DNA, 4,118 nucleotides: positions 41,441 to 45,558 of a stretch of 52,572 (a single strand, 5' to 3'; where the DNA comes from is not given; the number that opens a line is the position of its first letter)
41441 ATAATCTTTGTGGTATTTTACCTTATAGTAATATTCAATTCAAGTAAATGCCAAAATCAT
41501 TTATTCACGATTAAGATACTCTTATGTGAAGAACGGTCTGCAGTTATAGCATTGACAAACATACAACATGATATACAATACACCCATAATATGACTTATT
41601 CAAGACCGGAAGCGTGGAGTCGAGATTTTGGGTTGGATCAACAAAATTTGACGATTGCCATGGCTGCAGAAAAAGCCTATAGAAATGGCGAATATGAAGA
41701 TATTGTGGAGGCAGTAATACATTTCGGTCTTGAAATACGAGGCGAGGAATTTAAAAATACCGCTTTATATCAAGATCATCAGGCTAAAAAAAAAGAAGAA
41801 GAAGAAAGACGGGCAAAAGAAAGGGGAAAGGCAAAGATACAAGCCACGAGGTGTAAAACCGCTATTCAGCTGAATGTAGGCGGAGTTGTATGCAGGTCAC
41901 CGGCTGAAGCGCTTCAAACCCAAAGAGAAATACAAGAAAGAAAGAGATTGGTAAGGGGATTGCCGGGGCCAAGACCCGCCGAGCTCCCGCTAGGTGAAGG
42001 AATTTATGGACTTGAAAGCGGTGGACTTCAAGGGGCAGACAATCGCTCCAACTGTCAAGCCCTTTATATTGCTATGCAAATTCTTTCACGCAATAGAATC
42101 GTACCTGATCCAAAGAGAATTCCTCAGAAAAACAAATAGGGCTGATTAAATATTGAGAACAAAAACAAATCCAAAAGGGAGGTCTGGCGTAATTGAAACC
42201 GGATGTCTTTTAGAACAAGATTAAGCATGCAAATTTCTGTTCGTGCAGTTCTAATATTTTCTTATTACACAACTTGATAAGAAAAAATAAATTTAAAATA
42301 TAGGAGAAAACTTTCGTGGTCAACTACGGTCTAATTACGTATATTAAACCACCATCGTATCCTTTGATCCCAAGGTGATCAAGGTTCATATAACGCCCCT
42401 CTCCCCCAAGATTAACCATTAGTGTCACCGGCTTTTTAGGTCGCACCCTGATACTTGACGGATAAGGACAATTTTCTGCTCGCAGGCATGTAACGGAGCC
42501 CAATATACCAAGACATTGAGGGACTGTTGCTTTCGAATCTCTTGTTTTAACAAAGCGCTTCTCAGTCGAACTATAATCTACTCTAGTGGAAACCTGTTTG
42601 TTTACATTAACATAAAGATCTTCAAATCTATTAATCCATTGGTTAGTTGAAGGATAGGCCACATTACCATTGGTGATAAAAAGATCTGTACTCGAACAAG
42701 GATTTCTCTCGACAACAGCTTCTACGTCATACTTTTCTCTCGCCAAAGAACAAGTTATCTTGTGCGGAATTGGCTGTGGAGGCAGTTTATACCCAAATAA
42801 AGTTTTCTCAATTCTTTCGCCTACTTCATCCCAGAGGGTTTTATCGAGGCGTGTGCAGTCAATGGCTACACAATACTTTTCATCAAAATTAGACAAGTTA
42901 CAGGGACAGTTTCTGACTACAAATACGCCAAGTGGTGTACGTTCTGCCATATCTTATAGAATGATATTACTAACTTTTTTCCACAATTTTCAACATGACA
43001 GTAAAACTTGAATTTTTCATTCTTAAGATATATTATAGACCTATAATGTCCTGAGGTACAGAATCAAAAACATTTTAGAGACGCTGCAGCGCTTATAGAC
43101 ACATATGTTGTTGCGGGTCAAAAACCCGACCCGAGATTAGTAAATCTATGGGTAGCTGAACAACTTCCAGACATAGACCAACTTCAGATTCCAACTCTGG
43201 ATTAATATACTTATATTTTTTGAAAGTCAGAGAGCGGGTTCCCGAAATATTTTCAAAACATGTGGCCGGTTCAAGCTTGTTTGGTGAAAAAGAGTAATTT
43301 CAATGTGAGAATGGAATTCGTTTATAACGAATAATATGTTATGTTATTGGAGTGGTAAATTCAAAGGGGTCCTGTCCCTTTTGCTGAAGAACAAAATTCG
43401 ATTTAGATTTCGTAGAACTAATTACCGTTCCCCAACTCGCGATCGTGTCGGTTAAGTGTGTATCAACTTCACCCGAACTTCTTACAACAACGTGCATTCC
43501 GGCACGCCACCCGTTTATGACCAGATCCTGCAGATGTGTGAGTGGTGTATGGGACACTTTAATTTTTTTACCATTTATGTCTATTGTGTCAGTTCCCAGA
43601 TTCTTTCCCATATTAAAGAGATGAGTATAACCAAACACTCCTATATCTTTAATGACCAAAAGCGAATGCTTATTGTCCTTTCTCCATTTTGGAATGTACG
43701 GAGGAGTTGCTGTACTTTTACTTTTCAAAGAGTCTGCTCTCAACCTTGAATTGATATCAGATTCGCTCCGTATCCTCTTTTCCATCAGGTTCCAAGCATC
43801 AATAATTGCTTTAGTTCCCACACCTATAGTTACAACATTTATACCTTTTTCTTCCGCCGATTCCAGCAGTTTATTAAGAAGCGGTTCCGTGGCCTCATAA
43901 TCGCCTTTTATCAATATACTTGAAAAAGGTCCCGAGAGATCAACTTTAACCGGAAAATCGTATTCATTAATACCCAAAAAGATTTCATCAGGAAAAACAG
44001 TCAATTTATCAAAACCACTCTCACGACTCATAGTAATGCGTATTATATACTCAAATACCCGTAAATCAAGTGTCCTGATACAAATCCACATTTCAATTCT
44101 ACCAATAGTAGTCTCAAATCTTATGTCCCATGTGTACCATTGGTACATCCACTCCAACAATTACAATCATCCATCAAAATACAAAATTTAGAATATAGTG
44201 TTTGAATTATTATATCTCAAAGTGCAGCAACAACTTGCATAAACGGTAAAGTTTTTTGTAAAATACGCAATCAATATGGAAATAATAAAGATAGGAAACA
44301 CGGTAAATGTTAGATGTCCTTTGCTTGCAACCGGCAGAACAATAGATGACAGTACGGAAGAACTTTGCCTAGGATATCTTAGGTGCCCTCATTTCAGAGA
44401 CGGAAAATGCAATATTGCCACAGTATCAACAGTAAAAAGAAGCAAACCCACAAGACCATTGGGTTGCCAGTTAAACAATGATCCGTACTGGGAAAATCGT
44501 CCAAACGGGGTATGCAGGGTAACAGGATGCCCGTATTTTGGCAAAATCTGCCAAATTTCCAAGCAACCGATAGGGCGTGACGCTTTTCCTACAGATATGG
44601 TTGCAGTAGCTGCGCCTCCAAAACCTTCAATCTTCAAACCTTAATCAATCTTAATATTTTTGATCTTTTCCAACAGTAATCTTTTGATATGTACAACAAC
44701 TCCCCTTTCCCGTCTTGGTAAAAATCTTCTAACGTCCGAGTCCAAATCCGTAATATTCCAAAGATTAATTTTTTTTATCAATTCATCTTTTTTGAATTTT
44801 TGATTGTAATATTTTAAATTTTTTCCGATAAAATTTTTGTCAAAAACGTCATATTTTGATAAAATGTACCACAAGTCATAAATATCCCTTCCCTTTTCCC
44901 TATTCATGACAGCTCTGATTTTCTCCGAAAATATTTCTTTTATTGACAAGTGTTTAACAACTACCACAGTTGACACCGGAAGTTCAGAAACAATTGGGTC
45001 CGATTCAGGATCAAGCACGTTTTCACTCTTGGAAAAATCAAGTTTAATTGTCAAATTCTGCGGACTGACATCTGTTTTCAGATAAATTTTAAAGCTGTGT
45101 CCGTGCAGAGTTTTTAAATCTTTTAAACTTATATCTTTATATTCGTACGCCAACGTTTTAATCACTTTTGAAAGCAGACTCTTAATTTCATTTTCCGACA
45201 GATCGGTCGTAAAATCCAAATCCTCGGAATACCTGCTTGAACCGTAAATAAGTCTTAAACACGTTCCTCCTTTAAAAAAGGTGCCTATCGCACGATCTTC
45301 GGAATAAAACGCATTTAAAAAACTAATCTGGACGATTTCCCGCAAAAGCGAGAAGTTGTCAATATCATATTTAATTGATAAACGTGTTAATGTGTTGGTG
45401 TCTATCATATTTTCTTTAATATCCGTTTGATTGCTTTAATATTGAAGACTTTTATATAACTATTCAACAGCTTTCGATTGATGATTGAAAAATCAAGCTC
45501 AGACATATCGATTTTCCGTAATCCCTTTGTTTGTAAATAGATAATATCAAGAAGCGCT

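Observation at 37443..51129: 13.7-kb ORFan island with one near-consensus promoter per gene and essentially leaderless starts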

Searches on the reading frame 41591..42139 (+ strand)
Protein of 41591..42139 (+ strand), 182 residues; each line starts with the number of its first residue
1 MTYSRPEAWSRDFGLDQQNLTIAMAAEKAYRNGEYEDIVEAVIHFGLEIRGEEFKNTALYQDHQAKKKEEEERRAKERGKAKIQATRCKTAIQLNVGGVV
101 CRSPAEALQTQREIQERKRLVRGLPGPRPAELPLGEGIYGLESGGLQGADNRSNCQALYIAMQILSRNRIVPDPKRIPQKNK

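Call 10: search_protein_families(library=pfam, max_evalue=0.1, proteins=[window:41591-42139:+])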
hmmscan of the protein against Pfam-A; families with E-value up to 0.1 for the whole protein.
window:41591-42139:+ (182 aa): 1 family
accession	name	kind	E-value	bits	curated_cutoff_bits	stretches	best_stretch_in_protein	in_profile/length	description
PF13152.11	DUF3967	-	0.016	15.4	22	1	108-121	10-23/35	Protein of unknown function (DUF3967)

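Call 25: search_protein_families(library=phrogs, max_evalue=0.01, proteins=[window:41591-42139:+])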
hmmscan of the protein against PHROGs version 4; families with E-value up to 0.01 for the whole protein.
window:41591-42139:+ (182 aa): 0 families

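Call 73: search_protein_families(library=padloc, max_evalue=0.01, proteins=[window:41591-42139:+])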
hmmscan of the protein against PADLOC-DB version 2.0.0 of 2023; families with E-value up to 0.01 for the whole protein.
window:41591-42139:+ (182 aa): 0 families

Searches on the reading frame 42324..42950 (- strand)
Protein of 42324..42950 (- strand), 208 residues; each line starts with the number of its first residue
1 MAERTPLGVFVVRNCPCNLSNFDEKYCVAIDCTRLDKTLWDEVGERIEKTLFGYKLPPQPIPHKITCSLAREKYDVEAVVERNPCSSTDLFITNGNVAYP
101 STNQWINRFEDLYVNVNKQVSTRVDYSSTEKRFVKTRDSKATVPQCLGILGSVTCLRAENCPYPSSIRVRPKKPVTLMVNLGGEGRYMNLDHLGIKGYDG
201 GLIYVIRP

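Call 10: search_protein_families(library=pfam, max_evalue=0.1, proteins=[window:42324-42950:-])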
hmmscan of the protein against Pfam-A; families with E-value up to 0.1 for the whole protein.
window:42324-42950:- (208 aa): 1 family
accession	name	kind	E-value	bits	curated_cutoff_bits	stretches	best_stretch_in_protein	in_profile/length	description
PF02793.27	HRM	-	0.06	14.2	26.2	0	4-42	16-53/66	Hormone receptor domain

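Call 24: search_protein_families(library=ncbifam, max_evalue=0.01, proteins=[window:42324-42950:-])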
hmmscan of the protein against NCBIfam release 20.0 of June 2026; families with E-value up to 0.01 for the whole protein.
window:42324-42950:- (208 aa): 0 families

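Call 25: search_protein_families(library=phrogs, max_evalue=0.01, proteins=[window:42324-42950:-])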
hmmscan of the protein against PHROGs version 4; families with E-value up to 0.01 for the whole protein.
window:42324-42950:- (208 aa): 0 families

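Call 50: search_solved_structures(query=window:42324-42950:-, max_evalue=10)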
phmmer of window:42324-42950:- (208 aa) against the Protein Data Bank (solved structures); distinct sequences matched with E-value up to 10: 18.
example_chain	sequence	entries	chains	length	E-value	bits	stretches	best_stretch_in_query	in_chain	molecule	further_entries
8juj_A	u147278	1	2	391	0.0092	18.6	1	37-77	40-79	Aspartate aminotransferase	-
9k71_A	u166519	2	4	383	0.06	16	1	37-77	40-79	cysteine-S-conjugate beta-lyase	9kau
2oyb_O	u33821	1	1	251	0.25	13.9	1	22-142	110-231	Outer surface protein A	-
2oy7_A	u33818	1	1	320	0.37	13.4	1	22-142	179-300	Outer surface protein A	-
2g8c_O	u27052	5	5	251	0.62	12.7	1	22-142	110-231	outer surface protein A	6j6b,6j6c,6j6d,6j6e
3t32_A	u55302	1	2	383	0.69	12.5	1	43-77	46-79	Aminotransferase, class I/II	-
6j49_O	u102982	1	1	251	0.76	12.4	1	22-142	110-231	Outer surface protein A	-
6kt1_O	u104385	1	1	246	0.77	12.4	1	22-142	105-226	Outer surface protein A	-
5b2a_O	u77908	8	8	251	0.79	12.3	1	22-142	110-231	Outer surface protein A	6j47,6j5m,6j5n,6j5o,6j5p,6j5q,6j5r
6j48_O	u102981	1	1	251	0.8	12.3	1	22-142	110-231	Outer surface protein A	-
2pi3_O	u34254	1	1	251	0.82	12.3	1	22-142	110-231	Outer surface protein A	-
5z1o_A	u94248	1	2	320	1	11.9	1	22-142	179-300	Outer Surface Protein A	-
9jsa_A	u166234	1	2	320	1.2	11.7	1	22-142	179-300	Outer Surface Protein A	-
5ys7_A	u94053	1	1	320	1.8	11.2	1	23-142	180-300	Outer Surface Protein A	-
8xwg_A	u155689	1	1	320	1.8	11.2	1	23-142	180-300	Outer Surface Protein A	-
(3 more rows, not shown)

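Call 65: find_related_loci(query=window:42324-42950:-, collection=viral_contigs, flank=5000)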
Query window:42324-42950:- (208 aa) in viral_contigs; peptide patterns used: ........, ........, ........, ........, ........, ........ (x = any residue, [..] = any of these).
2 stretches matched a pattern, but none encodes a relative of the query by tblastn (E <= 1e-3).

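Call 73: search_protein_families(library=padloc, max_evalue=0.01, proteins=[window:42324-42950:-])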
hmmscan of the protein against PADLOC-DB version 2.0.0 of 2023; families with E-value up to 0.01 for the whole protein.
window:42324-42950:- (208 aa): 0 families

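Call 77: predict_structure(protein=window:42324-42950:-)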
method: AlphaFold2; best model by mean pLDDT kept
length: 208 residues; sequences in the alignment: 1
mean_pLDDT: 30.1   pTM: 0.21
mean pLDDT of the five models: 30.1, 27.6, 26.5, 25.7, 24.1
residues with pLDDT >= 90: 0; 70-90: 0; 50-70: 0; < 50: 208
segments of 3 or more residues with pLDDT < 50: 1-208
pLDDT, mean of each block of 10 residues (from residue 1): 24 26 27 36 43 37 30 31 31 27 25 25 28 26 25 29 31 36 35 34 27
secondary structure, 60 per line:
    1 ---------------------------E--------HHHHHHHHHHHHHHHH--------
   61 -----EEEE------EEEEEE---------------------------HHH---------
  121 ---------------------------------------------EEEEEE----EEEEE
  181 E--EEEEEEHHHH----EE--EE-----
elements in order: H37-52 E66-69 E76-81 E166-171 E176-181 E184-189 H190-193

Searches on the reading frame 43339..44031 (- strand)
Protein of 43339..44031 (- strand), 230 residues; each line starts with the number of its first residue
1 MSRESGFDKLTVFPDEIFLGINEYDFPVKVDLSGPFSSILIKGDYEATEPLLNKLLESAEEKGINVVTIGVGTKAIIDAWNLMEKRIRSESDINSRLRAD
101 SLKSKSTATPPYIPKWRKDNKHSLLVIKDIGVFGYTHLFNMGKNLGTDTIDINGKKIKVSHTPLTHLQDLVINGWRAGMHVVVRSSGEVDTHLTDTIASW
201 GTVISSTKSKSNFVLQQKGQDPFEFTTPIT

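Call 10: search_protein_families(library=pfam, max_evalue=0.1, proteins=[window:43339-44031:-])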
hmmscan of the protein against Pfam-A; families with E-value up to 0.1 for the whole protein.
window:43339-44031:- (230 aa): 0 families

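Call 24: search_protein_families(library=ncbifam, max_evalue=0.01, proteins=[window:43339-44031:-])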
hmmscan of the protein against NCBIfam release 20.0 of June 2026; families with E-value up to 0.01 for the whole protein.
window:43339-44031:- (230 aa): 0 families

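Call 25: search_protein_families(library=phrogs, max_evalue=0.01, proteins=[window:43339-44031:-])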
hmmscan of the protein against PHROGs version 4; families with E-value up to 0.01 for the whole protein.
window:43339-44031:- (230 aa): 0 families

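Call 49: search_solved_structures(query=window:43339-44031:-, max_evalue=10)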
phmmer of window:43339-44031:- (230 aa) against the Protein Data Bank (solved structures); distinct sequences matched with E-value up to 10: 4.
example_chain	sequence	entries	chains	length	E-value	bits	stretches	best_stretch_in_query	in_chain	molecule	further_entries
7pb3_AAA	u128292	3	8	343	0.95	11.9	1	124-170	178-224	Proline racemase A (AsProR)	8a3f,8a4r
3kcw_A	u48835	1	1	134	1.2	11.6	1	65-96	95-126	immunomodulatory protein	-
1q4k_B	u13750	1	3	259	1.3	11.5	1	181-223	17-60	Serine/threonine-protein kinase PLK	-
9fjg_A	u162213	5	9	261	1.3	11.5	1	181-223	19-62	Serine/threonine-protein kinase PLK1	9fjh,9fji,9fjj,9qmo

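Call 62: search_protein_representatives(protein=window:43339-44031:-)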
Query: 230 residues. Proteins with E-value up to 0.001 (for the whole library): 2; up to 1e-10: 1; up to 1e-30: 1. The best 2 are listed.
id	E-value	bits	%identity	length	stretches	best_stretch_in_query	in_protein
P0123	2.2e-149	511.2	100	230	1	1-230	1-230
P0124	3.0e-07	46.3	50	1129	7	41-60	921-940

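Call 64: find_related_loci(query=window:43339-44031:-, collection=viral_contigs, flank=5000)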
Query window:43339-44031:- (230 aa) in viral_contigs; peptide patterns used: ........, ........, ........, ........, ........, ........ (x = any residue, [..] = any of these).
4 stretches matched a pattern, but none encodes a relative of the query by tblastn (E <= 1e-3).

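Call 73: search_protein_families(library=padloc, max_evalue=0.01, proteins=[window:43339-44031:-])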
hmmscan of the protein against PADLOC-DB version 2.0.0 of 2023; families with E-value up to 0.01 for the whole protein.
window:43339-44031:- (230 aa): 0 families

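Call 76: predict_structure(protein=window:43339-44031:-)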
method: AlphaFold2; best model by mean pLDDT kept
length: 230 residues; sequences in the alignment: 1
mean_pLDDT: 37.8   pTM: 0.31
mean pLDDT of the five models: 37.8, 35.3, 31.5, 31.0, 28.5
residues with pLDDT >= 90: 0; 70-90: 0; 50-70: 34; < 50: 196
segments of 3 or more residues with pLDDT < 50: 1-166, 177-180, 184-190, 204-212, 221-230
pLDDT, mean of each block of 10 residues (from residue 1): 25 29 28 36 40 48 38 38 36 27 25 26 39 32 34 32 48 50 48 59 47 51 34
secondary structure, 60 per line:
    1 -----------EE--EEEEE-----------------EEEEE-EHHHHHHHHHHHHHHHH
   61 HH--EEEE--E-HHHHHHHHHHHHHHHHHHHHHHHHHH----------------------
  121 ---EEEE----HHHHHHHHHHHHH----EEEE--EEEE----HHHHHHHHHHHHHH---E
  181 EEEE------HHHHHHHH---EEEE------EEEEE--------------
elements in order: E16-20 E38-42 H45-62 E65-68 H73-98 E124-127 H132-144 E149-152 E155-158 H163-176 E180-184 H191-198 E202-205 E212-216

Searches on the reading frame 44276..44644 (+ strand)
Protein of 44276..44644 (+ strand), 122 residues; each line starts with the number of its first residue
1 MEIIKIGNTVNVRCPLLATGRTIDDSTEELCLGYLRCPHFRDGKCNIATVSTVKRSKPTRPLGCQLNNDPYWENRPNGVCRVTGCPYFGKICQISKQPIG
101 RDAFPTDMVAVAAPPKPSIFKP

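Call 10: search_protein_families(library=pfam, max_evalue=0.1, proteins=[window:44276-44644:+])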
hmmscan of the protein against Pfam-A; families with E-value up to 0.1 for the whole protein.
window:44276-44644:+ (122 aa): 0 families

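Call 25: search_protein_families(library=phrogs, max_evalue=0.01, proteins=[window:44276-44644:+])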
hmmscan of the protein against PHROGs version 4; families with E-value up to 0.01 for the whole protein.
window:44276-44644:+ (122 aa): 0 families

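Call 51: search_solved_structures(query=window:44276-44644:+, max_evalue=10)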
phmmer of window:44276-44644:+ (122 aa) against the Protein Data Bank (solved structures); distinct sequences matched with E-value up to 10: 0.

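Call 53: find_homologous_proteins(query=window:44276-44644:+, max_evalue=10)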
Query window:44276-44644:+ (122 aa): 1 proteins with E <= 10 among 4 candidates.
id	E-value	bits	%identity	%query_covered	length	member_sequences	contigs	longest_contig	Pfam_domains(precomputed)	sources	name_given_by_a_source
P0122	1.9e-80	285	100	100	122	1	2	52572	-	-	-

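Call 54: find_encoding_contigs(protein=window:44276-44644:+, flank=10000, max_places=6)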
Protein window:44276-44644:+ (122 aa): 2 contigs read that carry it; 2 places shown.
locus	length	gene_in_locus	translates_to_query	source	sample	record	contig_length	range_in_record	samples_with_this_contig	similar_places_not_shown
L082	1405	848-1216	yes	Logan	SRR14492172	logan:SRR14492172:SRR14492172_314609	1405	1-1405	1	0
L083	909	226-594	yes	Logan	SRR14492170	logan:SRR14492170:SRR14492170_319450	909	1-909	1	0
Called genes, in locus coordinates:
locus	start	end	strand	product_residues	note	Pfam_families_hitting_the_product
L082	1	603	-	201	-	?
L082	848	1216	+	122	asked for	-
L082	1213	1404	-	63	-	?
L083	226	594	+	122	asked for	-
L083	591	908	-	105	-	?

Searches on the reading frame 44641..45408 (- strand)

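Call 11: search_protein_families(library=pfam, max_evalue=0.1, proteins=[window:44641-45408:-])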
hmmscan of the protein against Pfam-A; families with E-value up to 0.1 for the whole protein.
window:44641-45408:- (255 aa): 1 family
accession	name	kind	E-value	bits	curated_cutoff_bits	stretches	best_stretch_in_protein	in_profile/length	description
PF08843.17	AbiEii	-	4.9e-30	105.6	22.5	1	40-223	12-207/238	Nucleotidyl transferase AbiEii toxin, Type IV TA system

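Call 24: search_protein_families(library=ncbifam, max_evalue=0.01, proteins=[window:44641-45408:-])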
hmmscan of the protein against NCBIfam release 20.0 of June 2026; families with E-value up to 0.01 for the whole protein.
window:44641-45408:- (255 aa): 0 families

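Call 73: search_protein_families(library=padloc, max_evalue=0.01, proteins=[window:44641-45408:-])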
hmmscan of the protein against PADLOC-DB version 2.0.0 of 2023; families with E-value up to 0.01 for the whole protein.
window:44641-45408:- (255 aa): 27 families (the best 25 are shown)
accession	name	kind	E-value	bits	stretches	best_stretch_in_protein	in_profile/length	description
PDLC02323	AbiEii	-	6.9e-33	112.3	1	1-216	1-217/248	AbiEii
PDLC02304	AbiEii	-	5.6e-29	99.9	1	1-210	1-211/260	AbiEii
PDLC02313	AbiEii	-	1.7e-28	97.8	1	17-235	16-240/254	AbiEii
PDLC02293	AbiEii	-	7.4e-22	76.1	1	5-253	4-268/270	AbiEii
PDLC02296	AbiEii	-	2.8e-21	73.9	1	22-235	25-253/282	AbiEii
PDLC02294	AbiEii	-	3e-19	67.9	1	44-206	46-208/260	AbiEii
PDLC02328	AbiEii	-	3e-18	64.5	1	44-219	16-187/203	AbiEii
PDLC02330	AbiEii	-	2.1e-17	61.6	1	25-230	9-203/219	AbiEii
PDLC02318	AbiEii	-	2.3e-17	61.3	1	24-192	23-191/280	AbiEii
PDLC02307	AbiEii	-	4.2e-17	60.7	1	43-195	23-158/219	AbiEii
PDLC02305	AbiEii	-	3.8e-16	57.2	1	45-243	47-250/306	AbiEii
PDLC02306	AbiEii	-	1.9e-14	52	2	38-87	36-87/280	AbiEii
PDLC02317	AbiEii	-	2.7e-14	50.9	1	44-190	45-210/396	AbiEii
PDLC02324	AbiEii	-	3.6e-11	41.3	1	40-198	24-170/231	AbiEii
PDLC02321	AbiEii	-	1.1e-10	39.7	2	144-187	174-222/296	AbiEii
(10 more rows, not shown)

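Call 82: search_protein_families(library=phrogs, max_evalue=0.01, proteins=[window:44641-45408:-])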
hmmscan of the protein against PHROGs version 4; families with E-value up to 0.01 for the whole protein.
window:44641-45408:- (255 aa): 0 families
